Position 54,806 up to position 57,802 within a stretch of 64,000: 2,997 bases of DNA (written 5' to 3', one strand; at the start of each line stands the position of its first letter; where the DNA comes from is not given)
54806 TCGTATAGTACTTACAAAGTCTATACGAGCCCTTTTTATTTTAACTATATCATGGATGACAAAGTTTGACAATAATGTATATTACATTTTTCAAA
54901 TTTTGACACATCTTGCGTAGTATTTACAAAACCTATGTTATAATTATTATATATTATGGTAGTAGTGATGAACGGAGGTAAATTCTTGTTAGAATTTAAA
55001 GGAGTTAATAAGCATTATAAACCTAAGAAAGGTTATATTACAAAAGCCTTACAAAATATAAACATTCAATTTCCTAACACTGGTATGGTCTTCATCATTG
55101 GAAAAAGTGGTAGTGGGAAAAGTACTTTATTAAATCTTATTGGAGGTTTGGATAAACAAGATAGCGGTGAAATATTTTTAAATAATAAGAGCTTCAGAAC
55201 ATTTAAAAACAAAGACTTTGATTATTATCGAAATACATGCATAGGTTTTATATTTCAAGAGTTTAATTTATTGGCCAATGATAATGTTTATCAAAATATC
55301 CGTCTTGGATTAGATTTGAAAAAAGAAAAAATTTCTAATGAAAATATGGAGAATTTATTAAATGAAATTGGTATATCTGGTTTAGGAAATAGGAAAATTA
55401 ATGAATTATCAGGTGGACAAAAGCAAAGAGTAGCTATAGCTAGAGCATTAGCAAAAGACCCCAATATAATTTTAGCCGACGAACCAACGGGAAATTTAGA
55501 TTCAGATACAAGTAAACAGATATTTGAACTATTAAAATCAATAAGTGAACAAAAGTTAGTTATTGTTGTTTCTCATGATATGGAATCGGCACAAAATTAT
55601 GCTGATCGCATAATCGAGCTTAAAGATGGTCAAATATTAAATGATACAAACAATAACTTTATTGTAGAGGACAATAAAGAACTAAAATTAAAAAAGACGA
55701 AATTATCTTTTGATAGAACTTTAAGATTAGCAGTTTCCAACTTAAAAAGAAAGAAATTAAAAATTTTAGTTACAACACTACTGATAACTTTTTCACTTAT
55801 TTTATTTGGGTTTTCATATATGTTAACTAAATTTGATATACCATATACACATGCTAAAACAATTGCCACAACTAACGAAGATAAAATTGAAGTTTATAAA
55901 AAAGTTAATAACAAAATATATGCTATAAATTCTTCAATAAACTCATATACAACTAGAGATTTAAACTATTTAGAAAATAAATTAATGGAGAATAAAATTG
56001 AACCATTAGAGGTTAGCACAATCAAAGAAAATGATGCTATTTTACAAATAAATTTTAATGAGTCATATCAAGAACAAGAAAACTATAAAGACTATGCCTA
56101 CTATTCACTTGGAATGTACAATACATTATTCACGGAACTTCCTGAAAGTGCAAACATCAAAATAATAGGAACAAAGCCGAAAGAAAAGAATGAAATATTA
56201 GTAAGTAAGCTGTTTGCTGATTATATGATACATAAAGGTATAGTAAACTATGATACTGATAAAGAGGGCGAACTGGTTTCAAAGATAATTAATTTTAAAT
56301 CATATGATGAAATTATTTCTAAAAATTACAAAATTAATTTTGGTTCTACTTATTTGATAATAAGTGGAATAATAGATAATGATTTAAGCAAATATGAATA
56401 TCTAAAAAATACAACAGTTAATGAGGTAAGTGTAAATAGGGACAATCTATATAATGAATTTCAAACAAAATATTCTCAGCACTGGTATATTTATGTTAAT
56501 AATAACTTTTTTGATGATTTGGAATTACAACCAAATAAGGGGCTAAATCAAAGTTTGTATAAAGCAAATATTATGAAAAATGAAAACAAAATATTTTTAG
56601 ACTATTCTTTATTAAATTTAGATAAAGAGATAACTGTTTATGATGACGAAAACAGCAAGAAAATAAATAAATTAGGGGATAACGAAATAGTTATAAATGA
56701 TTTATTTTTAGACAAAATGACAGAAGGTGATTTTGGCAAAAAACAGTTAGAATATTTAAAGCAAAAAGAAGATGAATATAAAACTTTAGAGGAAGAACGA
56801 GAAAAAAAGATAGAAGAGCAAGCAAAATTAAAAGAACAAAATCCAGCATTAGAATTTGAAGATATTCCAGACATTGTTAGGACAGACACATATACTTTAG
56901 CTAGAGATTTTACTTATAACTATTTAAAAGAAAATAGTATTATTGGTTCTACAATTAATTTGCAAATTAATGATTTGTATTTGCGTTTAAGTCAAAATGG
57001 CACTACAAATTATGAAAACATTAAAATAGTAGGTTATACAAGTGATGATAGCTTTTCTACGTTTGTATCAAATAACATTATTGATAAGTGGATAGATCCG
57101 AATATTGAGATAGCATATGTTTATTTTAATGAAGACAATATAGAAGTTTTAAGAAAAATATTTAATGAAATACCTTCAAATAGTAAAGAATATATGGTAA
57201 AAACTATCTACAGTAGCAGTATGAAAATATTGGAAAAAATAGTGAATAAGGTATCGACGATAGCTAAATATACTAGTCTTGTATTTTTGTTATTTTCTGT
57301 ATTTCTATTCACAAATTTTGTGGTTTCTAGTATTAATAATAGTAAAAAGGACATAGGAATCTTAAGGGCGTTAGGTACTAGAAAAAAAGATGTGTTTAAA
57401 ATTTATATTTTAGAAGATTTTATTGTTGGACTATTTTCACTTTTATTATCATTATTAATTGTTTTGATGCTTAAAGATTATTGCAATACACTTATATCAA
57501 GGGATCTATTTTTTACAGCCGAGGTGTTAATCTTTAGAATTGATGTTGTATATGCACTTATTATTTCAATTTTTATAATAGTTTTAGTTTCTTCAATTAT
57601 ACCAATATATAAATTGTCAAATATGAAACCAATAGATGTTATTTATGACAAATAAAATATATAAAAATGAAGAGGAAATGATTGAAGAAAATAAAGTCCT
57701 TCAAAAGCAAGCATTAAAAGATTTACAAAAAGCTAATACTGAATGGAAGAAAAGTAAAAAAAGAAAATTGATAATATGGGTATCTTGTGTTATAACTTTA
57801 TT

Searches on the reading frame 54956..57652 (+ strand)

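Call 17: search_protein_families(library=pfam, proteins=[window:54956-57652:+], max_evalue=0.001)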
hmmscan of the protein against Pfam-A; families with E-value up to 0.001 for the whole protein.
window:54956-57652:+ (899 aa): 6 families
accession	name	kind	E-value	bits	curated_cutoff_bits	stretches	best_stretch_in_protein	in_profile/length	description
PF00005.33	ABC_tran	-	5.3e-32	111.7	25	1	32-178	1-136/137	ABC transporter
PF02687.27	FtsX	-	3.7e-16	59.7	25.5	1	774-892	4-120/120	FtsX-like permease C-terminal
PF02463.25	SMC_N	-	1e-07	32.1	40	1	37-222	20-211/220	RecF/RecN/SMC N terminal domain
PF13304.12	AAA_21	-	0.00012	22.7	27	0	45-65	2-22/304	AAA domain, putative AbiEii toxin, Type IV TA system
PF13555.12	AAA_29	-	0.0002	21.4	27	1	36-59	16-39/61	P-loop containing region of AAA domain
PF13401.12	AAA_22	-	0.00049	20.9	27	0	42-202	5-116/130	AAA domain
